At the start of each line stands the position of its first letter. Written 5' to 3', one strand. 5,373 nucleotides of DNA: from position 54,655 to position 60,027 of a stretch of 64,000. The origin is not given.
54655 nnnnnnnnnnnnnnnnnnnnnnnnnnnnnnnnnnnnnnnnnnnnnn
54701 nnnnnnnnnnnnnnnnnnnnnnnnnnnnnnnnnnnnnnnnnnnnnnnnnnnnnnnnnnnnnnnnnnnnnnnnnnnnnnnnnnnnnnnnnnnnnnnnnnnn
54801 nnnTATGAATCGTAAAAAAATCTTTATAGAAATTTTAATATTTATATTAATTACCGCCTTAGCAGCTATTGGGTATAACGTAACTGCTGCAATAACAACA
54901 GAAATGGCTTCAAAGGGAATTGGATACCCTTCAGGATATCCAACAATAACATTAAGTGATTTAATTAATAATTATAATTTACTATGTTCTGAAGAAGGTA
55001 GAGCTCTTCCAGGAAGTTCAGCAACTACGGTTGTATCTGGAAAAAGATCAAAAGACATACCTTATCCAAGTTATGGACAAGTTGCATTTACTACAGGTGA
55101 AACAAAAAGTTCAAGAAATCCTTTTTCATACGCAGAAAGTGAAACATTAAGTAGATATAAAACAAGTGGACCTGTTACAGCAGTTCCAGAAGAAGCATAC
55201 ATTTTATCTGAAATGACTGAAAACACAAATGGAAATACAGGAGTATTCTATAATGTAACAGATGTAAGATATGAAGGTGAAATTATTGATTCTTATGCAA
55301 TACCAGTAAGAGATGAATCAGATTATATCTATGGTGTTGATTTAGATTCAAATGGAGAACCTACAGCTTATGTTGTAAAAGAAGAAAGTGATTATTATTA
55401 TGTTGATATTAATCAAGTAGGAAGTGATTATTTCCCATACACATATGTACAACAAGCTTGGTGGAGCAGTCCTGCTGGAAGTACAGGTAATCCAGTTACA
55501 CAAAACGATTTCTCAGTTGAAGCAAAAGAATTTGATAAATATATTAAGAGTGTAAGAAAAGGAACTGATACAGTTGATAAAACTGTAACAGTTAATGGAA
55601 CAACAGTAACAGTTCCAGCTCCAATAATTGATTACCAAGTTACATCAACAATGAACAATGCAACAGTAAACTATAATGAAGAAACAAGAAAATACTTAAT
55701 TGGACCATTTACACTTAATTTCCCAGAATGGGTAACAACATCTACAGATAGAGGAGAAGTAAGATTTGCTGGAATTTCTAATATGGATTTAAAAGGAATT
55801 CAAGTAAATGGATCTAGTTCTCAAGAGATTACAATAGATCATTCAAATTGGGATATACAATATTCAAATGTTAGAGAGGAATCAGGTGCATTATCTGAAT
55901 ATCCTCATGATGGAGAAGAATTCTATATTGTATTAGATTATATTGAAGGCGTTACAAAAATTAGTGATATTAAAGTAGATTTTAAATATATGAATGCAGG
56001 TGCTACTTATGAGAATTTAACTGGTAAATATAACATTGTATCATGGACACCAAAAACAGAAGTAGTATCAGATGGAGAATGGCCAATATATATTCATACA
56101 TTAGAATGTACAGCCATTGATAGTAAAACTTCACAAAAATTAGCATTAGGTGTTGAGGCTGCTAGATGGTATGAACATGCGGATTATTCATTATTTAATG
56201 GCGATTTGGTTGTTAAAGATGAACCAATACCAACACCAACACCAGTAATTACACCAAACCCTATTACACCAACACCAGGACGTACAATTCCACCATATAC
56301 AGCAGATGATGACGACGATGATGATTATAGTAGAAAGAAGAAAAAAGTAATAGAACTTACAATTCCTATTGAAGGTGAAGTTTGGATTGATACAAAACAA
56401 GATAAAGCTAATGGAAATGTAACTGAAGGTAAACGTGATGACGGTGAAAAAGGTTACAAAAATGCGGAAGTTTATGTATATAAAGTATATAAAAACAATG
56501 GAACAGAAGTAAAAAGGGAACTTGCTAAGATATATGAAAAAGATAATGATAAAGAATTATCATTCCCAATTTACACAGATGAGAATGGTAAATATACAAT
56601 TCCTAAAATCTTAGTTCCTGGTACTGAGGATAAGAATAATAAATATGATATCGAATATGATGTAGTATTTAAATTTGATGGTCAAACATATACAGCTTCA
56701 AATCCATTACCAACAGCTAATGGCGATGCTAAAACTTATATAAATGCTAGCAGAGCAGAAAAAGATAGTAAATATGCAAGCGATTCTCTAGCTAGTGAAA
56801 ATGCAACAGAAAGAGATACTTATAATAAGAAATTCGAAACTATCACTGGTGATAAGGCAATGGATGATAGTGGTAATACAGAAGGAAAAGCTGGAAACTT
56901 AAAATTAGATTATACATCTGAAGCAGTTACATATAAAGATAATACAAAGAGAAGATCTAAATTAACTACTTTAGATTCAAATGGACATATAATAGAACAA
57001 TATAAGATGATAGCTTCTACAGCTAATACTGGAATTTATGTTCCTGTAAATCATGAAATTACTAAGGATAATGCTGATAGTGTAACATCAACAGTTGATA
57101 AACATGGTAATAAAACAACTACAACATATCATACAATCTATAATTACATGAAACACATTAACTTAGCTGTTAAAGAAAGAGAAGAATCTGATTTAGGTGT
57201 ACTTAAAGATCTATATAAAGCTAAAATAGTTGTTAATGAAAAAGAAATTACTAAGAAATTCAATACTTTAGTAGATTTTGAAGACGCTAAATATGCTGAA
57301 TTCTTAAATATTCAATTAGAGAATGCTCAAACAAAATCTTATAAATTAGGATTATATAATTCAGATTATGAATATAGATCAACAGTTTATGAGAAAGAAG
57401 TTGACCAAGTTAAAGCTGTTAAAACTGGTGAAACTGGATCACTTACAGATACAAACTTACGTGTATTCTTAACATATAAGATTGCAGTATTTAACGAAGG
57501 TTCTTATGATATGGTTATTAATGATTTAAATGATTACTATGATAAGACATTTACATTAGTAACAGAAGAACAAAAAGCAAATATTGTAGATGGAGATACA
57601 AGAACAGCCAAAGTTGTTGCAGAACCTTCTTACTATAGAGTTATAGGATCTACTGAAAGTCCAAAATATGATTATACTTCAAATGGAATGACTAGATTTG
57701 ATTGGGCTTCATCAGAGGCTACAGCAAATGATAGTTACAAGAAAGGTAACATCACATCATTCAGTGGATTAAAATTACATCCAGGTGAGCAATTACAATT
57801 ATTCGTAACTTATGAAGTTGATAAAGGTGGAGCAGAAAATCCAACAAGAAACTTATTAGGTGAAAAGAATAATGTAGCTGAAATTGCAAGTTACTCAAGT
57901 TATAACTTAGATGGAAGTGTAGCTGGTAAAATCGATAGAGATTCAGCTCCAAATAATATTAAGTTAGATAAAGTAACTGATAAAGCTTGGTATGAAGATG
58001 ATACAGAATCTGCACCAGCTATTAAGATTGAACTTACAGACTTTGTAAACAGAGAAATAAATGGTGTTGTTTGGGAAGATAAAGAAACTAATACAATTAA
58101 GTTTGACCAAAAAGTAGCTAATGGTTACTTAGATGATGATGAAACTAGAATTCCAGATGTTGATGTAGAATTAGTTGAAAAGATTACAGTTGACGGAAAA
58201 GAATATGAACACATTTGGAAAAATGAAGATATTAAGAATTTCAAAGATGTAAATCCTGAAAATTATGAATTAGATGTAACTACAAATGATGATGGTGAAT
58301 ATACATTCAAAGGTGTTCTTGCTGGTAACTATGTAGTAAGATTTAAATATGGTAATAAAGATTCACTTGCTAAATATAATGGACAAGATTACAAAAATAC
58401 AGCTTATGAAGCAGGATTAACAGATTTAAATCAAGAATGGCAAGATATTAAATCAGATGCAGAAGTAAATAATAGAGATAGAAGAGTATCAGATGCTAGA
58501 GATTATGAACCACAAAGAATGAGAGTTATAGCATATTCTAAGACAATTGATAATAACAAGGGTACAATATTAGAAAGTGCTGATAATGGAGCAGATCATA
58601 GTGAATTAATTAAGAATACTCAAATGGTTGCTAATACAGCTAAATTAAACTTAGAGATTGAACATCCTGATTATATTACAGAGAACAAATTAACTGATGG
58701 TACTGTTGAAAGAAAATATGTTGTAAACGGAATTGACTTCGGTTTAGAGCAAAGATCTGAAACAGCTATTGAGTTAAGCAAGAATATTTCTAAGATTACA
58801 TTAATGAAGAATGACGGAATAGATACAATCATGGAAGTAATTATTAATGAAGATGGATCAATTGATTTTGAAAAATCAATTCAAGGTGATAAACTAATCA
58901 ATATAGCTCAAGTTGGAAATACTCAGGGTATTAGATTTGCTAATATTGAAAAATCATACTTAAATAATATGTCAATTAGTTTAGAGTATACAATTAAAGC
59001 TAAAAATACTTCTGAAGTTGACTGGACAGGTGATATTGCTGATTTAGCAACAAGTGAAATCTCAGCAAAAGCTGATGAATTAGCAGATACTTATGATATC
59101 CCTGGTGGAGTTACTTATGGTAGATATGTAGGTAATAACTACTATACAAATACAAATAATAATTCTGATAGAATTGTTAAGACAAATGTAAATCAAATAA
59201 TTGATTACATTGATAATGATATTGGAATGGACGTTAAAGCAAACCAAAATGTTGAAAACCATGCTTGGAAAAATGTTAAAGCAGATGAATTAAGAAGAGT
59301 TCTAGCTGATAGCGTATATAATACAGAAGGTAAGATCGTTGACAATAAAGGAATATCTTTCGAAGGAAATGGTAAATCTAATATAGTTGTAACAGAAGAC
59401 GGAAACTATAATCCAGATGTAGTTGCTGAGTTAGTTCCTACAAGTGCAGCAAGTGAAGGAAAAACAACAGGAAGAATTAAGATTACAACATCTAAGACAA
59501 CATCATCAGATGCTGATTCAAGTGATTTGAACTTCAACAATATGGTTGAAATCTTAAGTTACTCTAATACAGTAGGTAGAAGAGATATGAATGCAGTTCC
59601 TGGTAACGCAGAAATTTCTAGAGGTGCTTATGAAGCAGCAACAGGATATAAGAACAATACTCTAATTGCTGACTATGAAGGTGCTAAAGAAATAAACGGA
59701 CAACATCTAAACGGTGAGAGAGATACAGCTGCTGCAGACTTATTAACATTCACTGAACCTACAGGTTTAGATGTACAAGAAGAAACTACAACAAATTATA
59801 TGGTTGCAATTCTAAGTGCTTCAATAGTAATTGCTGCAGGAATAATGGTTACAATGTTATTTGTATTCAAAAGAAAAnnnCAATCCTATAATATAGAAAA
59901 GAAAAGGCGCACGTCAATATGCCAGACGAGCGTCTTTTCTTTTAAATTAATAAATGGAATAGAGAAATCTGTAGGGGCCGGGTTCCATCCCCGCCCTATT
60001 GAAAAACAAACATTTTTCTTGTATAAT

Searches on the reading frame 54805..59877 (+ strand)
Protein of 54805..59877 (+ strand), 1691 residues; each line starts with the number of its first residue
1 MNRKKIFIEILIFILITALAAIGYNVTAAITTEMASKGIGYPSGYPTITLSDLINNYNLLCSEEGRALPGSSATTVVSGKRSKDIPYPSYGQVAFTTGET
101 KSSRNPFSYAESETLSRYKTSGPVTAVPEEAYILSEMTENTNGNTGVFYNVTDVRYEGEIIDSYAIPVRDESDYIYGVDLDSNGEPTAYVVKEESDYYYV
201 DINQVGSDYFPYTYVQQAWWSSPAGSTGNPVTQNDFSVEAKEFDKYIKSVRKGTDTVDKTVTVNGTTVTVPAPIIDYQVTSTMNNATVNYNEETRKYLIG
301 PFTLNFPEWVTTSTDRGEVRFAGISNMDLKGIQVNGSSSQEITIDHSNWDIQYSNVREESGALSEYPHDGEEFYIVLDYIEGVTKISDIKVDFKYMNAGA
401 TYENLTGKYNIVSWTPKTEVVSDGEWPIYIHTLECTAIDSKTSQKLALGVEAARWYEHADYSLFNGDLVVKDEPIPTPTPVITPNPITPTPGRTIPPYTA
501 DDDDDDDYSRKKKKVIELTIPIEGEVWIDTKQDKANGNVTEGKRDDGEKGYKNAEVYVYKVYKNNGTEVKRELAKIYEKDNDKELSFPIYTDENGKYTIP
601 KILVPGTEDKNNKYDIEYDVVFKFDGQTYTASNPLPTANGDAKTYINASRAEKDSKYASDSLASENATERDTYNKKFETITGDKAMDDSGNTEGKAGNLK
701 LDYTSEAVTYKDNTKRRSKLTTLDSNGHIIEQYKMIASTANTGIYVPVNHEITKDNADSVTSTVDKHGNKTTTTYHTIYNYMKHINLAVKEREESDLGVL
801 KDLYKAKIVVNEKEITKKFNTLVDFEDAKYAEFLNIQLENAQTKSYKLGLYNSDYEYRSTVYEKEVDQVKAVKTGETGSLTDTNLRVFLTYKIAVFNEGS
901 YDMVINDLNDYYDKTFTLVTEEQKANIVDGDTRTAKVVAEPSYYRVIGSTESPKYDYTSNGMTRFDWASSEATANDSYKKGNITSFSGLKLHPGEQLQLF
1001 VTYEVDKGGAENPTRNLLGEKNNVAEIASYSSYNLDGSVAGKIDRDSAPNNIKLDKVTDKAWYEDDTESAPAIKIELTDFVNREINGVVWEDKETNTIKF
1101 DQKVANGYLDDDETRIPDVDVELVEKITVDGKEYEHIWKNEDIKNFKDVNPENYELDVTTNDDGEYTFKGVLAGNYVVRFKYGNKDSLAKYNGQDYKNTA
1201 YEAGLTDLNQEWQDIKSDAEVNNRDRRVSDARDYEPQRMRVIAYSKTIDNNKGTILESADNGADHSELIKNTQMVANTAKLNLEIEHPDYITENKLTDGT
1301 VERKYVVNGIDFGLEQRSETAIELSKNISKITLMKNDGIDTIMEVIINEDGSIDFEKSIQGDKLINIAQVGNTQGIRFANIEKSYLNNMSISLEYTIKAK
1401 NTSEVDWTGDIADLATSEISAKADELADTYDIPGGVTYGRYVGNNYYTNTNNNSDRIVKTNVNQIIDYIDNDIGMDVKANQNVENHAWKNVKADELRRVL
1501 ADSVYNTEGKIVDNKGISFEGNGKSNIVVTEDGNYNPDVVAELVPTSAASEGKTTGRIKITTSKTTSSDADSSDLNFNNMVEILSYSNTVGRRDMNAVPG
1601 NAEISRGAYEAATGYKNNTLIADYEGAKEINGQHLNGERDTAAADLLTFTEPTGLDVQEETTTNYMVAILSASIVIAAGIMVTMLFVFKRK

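Call 9: search_protein_families(library=ncbifam, proteins=[window:54805-59877:+], max_evalue=0.1)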
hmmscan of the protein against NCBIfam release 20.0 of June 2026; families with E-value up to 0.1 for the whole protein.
window:54805-59877:+ (1691 aa): 0 families

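Call 10: search_protein_families(library=pfam, proteins=[window:54805-59877:+], max_evalue=0.1)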
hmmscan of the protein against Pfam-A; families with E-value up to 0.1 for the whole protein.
window:54805-59877:+ (1691 aa): 5 families
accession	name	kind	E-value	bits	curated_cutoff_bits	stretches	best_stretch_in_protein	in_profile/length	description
PF13620.12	CarboxypepD_reg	-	1.4e-05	25.8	32.3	1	1154-1184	28-58/82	Carboxypeptidase regulatory-like domain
PF13715.12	CarbopepD_reg_2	-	0.0012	19.2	32.2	0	1155-1183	25-53/88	CarboxypepD_reg-like domain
PF17802.7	SpaA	-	0.0041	17.7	23.1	0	1149-1179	31-57/91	Prealbumin-like fold domain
PF24025.1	Ig_DR_A0283-like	-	0.085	13.6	27.1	0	1111-1185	16-89/102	DR_A0283-like, Ig-like domain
PF14686.12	fn3_3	-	0.093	13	24.4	0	1151-1177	22-48/75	Polysaccharide lyase family 4, domain II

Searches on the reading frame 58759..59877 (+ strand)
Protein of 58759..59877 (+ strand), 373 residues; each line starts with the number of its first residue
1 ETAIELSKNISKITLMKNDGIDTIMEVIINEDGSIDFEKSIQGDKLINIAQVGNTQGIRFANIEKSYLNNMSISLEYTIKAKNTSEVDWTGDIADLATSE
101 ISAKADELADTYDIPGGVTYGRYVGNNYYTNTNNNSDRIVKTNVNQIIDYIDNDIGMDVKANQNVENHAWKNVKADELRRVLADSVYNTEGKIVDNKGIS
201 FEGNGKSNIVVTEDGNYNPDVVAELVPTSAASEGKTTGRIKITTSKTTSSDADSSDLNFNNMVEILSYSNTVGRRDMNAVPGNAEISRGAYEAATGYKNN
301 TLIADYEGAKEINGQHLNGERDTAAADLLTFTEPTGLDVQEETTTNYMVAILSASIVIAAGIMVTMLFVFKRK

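Call 13: find_homologous_proteins(query=window:58759-59877:+, max_evalue=0.001)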
Query seq(373 aa) (373 aa): 5 proteins with E <= 0.001 among 4773 candidates.
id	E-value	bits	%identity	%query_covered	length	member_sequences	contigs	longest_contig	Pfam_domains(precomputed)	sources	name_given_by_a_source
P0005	4.7e-86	307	45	97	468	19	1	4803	-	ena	-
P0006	3.5e-83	298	45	91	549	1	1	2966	-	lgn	-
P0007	4.2e-79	284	48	85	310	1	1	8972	-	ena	-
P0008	9.7e-79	283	44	97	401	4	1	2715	-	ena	-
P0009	1.8e-5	42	31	43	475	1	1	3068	-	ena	-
